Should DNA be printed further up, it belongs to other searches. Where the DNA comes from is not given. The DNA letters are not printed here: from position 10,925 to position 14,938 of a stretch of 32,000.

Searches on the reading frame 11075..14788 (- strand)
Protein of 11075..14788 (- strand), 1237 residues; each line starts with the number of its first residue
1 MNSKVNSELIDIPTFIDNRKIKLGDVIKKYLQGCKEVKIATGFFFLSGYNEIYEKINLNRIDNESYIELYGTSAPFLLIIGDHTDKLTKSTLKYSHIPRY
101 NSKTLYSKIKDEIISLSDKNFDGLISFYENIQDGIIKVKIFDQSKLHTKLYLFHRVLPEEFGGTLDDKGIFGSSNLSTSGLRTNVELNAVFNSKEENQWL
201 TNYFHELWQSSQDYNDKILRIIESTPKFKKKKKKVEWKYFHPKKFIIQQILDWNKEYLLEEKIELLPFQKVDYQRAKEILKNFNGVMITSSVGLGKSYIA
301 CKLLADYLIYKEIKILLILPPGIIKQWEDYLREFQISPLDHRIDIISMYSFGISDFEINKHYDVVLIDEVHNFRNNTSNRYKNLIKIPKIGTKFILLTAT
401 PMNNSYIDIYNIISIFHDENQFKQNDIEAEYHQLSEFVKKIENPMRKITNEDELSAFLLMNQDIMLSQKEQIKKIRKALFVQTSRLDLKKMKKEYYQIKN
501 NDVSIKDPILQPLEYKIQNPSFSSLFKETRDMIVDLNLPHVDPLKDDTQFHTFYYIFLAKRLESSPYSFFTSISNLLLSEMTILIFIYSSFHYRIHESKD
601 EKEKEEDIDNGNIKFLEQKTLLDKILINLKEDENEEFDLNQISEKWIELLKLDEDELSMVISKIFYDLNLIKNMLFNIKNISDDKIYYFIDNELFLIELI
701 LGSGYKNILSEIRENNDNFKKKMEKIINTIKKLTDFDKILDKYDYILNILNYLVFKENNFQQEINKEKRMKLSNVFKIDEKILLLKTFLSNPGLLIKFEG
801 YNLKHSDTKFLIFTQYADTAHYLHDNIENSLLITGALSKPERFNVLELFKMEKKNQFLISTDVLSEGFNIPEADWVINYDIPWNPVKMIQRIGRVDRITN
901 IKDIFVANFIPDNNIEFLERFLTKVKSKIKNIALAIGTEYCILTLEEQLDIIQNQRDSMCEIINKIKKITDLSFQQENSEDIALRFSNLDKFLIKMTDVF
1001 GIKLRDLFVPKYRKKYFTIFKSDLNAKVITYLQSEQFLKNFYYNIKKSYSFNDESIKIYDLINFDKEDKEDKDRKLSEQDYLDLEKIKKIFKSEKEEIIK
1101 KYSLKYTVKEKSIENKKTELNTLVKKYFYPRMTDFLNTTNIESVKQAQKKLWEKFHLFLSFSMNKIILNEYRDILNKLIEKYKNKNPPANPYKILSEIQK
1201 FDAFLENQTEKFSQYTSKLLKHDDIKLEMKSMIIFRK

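Call 11: search_protein_families(library=pfam, proteins=[window:11075-14788:-], max_evalue=0.001)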
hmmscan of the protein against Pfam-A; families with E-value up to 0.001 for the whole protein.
window:11075-14788:- (1237 aa): 4 families
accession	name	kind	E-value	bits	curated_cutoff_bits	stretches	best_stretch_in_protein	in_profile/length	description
PF00271.37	Helicase_C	-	6.3e-25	88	23.5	1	803-898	11-109/110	Helicase conserved C-terminal domain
PF13091.12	PLDc_2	-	7.1e-10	39.3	27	1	128-208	61-132/132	PLD-like domain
PF00176.29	SNF2-rel_dom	-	7.5e-08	32.2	24.9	1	361-501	125-256/290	SNF2-related domain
PF04851.21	ResIII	-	2.9e-06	27.7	22.5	1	263-401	2-162/164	Type III restriction enzyme, res subunit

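Call 59: search_protein_families(library=ncbifam, proteins=[window:11075-14788:-], max_evalue=0.01)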
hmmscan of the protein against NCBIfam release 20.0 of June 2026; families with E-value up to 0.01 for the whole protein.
window:11075-14788:- (1237 aa): 18 families
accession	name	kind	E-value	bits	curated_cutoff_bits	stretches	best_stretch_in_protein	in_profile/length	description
NF038317.1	DISARM_DrmD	equivalog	5.8e-30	104.4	610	1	803-956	502-670/1021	DISARM system SNF2-like helicase DrmD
NF042964.1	phospholipD_antiphage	equivalog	9e-29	100.4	1100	3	770-980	657-869/895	phospholipase D-like domain-containing anti-phage protein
NF038318.1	DISARM_DrmD_b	equivalog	7.8e-23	80.5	950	2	256-436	21-231/868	DISARM system SNF2-like helicase DrmD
NF041062.1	DpdE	equivalog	9.6e-23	80.1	500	2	292-428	179-323/1048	protein DpdE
NF003426.0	PRK04914.1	equivalog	2.1e-13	49.4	576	1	805-906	492-599/959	RNA polymerase-associated protein RapA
NF053631.1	RNA_helic_CshA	equivalog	8.7e-12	44.6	646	1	833-958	267-389/434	degradosome RNA helicase CshA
NF010337.0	PRK13766.1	equivalog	2.6e-10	39.1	610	1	756-898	329-468/781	Hef nuclease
NF058637.1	helic_SCO1167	equivalog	3.9e-10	38.5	1200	1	807-916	779-892/932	SCO1167/SCO6262 family helicase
NF008394.0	PRK11192.1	equivalog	6.3e-09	35.2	507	1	809-898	249-341/441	ATP-dependent RNA helicase SrmB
NF008744.0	PRK11776.1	equivalog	2.5e-08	32.9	524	1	816-899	255-337/460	ATP-dependent RNA helicase DbpA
NF003419.0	PRK04837.1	equivalog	1.2e-07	30.8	588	1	819-898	272-350/424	ATP-dependent RNA helicase RhlB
NF002340.1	PRK01297.1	equivalog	1.8e-07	30.3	564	1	812-898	254-343/372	ATP-dependent RNA helicase RhlB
NF053711.1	RNA_heli_RhlE1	exception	3.3e-06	26.1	750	1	832-900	273-340/434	RNA helicase RhlE1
NF007882.0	PRK10590.1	equivalog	1.3e-05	24.3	743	1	811-904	249-345/456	ATP-dependent RNA helicase RhlE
NF008642.0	PRK11634.1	equivalog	2e-05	23.2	989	1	820-901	262-342/628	DEAD/DEAH family ATP-dependent RNA helicase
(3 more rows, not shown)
